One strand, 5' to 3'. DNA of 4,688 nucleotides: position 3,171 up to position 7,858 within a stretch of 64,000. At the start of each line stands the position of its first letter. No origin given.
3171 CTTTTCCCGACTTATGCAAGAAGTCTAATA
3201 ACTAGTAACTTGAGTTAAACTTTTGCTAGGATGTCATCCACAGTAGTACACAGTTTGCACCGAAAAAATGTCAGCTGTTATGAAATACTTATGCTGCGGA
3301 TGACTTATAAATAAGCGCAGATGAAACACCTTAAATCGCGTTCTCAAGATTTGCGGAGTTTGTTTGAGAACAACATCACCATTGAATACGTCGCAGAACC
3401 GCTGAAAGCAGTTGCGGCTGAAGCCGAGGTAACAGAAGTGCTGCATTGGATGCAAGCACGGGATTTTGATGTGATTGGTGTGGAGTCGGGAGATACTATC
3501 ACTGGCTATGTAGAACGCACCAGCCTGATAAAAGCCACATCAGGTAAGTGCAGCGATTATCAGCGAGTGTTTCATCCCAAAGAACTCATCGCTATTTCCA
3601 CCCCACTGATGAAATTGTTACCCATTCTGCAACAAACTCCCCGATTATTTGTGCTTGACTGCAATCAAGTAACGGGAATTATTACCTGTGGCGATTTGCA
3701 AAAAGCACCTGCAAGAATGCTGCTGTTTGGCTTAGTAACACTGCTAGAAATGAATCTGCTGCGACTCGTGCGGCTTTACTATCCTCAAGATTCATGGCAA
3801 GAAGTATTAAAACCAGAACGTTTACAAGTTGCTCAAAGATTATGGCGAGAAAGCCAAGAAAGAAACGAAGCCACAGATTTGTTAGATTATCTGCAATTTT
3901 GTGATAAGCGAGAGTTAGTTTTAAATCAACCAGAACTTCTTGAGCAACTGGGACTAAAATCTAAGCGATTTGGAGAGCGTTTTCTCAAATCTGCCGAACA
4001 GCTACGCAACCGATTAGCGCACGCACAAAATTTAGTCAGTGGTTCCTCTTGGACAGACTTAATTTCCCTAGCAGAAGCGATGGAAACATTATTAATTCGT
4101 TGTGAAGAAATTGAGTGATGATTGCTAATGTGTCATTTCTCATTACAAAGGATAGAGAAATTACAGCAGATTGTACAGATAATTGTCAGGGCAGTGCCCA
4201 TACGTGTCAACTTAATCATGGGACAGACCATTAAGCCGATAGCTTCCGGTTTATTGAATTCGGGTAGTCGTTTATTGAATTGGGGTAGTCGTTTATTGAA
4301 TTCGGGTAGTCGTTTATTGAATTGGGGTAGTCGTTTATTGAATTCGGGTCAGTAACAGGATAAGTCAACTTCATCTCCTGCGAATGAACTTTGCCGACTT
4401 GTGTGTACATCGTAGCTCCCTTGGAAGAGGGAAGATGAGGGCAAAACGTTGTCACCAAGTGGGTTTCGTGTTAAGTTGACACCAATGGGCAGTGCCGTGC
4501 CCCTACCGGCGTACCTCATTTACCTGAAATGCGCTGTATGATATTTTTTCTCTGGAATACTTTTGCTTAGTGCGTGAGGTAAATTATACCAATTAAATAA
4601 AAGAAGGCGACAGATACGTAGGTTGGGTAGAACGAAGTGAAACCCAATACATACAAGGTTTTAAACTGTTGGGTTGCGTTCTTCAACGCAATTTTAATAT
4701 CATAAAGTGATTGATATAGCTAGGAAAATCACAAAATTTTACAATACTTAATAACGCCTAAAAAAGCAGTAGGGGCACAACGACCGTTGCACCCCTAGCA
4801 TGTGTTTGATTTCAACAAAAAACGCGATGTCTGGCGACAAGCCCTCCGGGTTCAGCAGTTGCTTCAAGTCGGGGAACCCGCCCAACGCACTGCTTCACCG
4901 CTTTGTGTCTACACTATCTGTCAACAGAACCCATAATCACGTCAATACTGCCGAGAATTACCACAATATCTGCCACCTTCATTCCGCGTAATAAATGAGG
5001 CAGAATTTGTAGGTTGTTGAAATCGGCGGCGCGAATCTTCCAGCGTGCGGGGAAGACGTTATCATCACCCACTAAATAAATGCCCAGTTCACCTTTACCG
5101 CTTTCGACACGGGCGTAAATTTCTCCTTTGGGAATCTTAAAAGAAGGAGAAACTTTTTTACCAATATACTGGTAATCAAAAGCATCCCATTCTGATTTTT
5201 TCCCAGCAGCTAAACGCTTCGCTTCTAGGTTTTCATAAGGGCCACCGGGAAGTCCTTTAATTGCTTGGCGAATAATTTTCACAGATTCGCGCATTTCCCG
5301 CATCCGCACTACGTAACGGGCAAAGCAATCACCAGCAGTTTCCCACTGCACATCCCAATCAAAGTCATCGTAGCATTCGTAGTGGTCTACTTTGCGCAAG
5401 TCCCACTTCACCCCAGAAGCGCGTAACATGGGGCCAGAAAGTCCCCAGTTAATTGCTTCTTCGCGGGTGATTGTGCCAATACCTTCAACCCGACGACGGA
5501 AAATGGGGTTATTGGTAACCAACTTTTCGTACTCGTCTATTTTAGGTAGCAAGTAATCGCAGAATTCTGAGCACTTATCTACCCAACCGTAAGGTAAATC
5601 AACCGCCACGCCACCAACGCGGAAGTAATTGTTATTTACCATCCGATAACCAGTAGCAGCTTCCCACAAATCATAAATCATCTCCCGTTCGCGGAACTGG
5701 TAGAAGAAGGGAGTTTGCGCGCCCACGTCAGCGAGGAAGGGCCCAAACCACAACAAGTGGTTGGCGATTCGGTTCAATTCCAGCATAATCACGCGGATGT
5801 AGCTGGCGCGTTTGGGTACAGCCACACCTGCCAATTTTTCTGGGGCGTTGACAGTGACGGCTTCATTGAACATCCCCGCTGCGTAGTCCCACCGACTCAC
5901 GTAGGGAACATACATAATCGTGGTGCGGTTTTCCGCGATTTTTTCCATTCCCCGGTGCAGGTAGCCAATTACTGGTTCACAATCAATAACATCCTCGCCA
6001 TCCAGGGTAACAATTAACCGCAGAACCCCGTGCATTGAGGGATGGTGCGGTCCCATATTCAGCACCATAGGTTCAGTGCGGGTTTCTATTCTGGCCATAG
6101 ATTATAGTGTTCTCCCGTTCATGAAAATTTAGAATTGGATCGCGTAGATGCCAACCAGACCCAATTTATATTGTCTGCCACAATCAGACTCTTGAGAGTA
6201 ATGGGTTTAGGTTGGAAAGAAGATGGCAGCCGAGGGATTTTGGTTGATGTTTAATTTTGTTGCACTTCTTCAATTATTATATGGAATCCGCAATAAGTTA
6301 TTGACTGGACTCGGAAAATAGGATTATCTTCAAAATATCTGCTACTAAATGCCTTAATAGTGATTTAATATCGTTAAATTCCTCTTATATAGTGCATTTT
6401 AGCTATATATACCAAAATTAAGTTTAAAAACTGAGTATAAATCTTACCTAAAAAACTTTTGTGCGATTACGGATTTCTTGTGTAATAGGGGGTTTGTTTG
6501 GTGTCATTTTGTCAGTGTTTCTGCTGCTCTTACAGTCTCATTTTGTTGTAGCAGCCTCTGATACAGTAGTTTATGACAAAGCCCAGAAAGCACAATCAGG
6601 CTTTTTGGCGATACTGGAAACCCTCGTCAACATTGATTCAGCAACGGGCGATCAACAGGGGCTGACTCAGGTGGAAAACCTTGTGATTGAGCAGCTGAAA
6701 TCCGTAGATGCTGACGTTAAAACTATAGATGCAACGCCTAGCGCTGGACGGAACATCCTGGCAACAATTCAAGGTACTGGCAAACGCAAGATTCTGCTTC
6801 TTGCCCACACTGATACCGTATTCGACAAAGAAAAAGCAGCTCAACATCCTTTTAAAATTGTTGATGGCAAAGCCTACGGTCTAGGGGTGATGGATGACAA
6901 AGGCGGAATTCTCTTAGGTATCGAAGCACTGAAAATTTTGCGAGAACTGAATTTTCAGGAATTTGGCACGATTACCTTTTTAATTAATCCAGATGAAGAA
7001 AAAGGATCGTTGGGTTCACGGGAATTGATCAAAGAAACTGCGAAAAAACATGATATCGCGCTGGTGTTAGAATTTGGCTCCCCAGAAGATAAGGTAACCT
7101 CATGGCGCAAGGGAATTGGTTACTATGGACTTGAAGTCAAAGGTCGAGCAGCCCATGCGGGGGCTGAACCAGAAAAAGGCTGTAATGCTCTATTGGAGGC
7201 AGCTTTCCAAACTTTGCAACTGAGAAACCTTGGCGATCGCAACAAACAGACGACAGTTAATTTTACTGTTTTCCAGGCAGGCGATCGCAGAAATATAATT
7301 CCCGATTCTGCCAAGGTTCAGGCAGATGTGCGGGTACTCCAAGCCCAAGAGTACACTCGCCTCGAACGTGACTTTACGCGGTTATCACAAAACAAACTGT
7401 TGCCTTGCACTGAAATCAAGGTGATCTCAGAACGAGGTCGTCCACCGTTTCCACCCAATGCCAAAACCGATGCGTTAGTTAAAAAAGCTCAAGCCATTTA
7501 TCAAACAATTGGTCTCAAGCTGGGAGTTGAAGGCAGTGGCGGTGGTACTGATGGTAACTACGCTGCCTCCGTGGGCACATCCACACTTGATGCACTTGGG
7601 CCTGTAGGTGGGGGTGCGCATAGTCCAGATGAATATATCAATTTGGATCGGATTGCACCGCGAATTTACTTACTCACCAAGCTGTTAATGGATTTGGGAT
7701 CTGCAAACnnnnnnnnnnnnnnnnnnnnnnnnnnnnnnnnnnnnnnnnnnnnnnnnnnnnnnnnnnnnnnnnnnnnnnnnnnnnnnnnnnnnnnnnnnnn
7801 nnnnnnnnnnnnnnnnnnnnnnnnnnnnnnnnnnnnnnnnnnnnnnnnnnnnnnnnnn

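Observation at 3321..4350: CBS-pair fused to a HEPN R-x4-H nuclease motif, followed by a 21-bp x5 tandem repeat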

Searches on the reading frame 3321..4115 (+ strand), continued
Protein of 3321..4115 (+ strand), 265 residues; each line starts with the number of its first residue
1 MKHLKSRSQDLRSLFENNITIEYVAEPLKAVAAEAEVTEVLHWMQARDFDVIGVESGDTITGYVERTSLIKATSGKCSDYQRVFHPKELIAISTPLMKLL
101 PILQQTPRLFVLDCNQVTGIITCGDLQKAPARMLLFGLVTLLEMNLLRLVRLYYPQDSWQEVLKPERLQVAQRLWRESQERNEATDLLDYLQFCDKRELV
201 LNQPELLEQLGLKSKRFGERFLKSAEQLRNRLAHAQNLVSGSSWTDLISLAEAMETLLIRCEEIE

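Call 72: find_homologous_proteins(query=P0099, max_evalue=1e-20)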
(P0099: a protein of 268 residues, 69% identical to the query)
Query P0099 (268 aa): 502 proteins with E <= 1e-20 among 2503 candidates; the best 120 are listed.
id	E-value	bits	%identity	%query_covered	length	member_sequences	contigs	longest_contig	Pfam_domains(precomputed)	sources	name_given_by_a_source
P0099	2.1e-168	576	100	100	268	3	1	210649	-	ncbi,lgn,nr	ncbi:MAG: hypothetical protein VKJ02_13265 [Snowella sp.]|nr:hypothetical protein [Snowella sp.]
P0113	1.3e-133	462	80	100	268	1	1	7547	-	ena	-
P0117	2.9e-120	418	75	100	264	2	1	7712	-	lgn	-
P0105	2.1e-118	412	74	100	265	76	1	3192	-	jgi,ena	-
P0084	1.4e-117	410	72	100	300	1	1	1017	-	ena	-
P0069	2.8e-116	405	70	100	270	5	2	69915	-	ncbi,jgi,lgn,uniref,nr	ncbi:hypothetical protein [Sphaerospermopsis sp. LEGE 08334]|jgi:predicted transcriptional regulator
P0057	6.9e-116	404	71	100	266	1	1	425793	-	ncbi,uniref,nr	ncbi:hypothetical protein H6G06_08090 [Anabaena sphaerica FACHB-251]|uniref:CBS domain-containing pr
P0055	3.1e-115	402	71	100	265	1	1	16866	-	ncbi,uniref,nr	ncbi:hypothetical protein A0J48_023070 [Sphaerospermopsis aphanizomenoides BCCUSP55]|uniref:hypothet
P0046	5.9e-115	401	71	100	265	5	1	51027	-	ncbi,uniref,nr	ncbi:hypothetical protein [Nostoc sp. CMAA1605]|uniref:hypothetical protein n=1 Tax=Nostoc sp. CMAA1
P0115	6.2e-115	401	72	100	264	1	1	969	-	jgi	-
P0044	3.4e-114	398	71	100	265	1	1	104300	-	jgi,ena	jgi:predicted transcriptional regulator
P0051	3.9e-114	398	71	100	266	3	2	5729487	-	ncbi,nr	ncbi:hypothetical protein [Richelia sinica]|nr:hypothetical protein [Richelia sinica] MBD2664618.1 h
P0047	4.1e-114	398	70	100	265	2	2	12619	-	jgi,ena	jgi:predicted transcriptional regulator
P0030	5.1e-114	398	71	100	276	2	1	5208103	-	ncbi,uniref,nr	ncbi:hypothetical protein [Fortiea contorta]|uniref:hypothetical protein n=1 Tax=Fortiea contorta Ta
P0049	6.4e-114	398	70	100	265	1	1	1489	-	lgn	-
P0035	7.2e-112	391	69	100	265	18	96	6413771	-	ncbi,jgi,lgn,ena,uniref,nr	ncbi:hypothetical protein ACN23B_15085 [Anabaena sp. FACHB-709]|uniref:CBS domain-containing protein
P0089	2.1e-107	376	67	100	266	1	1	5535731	-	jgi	jgi:hypothetical protein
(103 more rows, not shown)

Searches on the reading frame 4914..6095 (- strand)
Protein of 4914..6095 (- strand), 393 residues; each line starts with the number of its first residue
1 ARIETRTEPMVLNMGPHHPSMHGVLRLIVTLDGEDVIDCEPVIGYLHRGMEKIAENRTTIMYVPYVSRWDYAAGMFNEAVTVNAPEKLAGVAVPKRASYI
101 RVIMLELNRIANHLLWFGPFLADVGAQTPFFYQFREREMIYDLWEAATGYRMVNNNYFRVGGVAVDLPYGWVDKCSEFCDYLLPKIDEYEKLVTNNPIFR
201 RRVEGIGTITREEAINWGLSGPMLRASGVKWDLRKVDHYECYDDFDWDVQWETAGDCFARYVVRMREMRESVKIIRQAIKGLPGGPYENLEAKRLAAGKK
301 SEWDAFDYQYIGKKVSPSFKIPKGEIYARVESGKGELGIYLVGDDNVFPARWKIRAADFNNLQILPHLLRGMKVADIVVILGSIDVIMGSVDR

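Call 44: search_protein_families(library=pfam, proteins=[window:4914-6095:-], max_evalue=0.001)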
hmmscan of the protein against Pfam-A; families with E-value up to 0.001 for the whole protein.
window:4914-6095:- (393 aa): 1 family
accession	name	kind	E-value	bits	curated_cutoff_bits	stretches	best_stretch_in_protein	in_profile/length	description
PF00346.24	Complex1_49kDa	-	2.2e-104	348.7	24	1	123-393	1-271/271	Respiratory-chain NADH dehydrogenase, 49 Kd subunit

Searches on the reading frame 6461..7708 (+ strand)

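Call 44: search_protein_families(library=pfam, proteins=[window:6461-7708:+], max_evalue=0.001)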
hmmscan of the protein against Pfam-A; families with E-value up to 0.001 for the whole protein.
window:6461-7708:+ (416 aa): 4 families
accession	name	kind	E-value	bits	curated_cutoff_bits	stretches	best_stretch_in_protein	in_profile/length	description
PF01546.33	Peptidase_M20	-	7.7e-36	124.4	24.6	1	112-410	1-205/206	Peptidase family M20/M25/M40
PF07687.19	M20_dimer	-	3.1e-19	69.4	21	1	216-312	3-102/107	Peptidase dimerisation domain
PF04389.22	Peptidase_M28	-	5.8e-11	42.9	21.3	1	98-205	1-92/193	Peptidase family M28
PF05343.19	Peptidase_M42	-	5.8e-05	22.7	23.2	0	134-212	123-197/292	M42 glutamyl aminopeptidase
